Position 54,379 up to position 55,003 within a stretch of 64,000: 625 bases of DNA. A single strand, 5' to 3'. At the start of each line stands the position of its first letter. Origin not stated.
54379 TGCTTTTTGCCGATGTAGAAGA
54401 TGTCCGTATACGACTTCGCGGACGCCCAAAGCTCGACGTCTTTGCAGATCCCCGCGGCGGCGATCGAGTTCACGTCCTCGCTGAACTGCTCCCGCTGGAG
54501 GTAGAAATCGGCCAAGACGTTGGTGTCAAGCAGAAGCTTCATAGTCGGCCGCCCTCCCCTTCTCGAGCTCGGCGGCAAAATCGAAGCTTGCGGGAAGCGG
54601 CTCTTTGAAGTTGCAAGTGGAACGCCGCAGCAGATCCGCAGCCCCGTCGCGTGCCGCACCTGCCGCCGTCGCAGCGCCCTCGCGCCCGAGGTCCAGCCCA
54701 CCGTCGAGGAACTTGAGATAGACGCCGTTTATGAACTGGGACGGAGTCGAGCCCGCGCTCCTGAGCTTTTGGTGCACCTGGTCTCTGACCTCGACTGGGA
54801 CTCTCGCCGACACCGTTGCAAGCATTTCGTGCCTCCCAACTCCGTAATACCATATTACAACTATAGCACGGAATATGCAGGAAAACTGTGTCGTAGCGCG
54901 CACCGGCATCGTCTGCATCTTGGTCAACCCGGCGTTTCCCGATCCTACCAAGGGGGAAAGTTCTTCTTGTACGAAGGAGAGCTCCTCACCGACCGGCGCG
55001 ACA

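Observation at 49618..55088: Decayed accessory island between the pyr operon and coaD: three TA-type modules, two gene remnants and an orphan radical SAM gene, with no integrase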

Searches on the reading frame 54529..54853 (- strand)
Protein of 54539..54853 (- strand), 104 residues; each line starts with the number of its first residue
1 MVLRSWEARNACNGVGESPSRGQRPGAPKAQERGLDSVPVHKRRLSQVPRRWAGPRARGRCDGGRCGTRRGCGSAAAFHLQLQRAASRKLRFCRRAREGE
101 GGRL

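Call 3: search_protein_families(library=pfam, max_evalue=0.01, proteins=[window:54529-54825:-])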
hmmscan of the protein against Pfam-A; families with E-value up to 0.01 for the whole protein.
seq(99 aa): 0 families

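Call 4: search_protein_families(library=ncbifam, max_evalue=0.01, proteins=[window:54529-54825:-])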
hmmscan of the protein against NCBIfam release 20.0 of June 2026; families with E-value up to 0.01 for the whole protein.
seq(99 aa): 1 family
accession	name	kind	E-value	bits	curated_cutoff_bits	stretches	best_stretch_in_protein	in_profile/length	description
NF041551.1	YlcI_YnfO_N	subfamily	0.00016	21.6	30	1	4-32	4-31/42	YlcI/YnfO family protein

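Call 8: search_protein_families(library=padloc, max_evalue=0.01, proteins=[window:54529-54825:-])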
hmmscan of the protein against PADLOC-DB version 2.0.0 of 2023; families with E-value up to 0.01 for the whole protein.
seq(99 aa): 0 families

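Call 84: search_protein_families(library=pfam, max_evalue=0.1, proteins=[window:54539-54853:-])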
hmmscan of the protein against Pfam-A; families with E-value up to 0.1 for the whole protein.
window:54539-54853:- (104 aa): 0 families
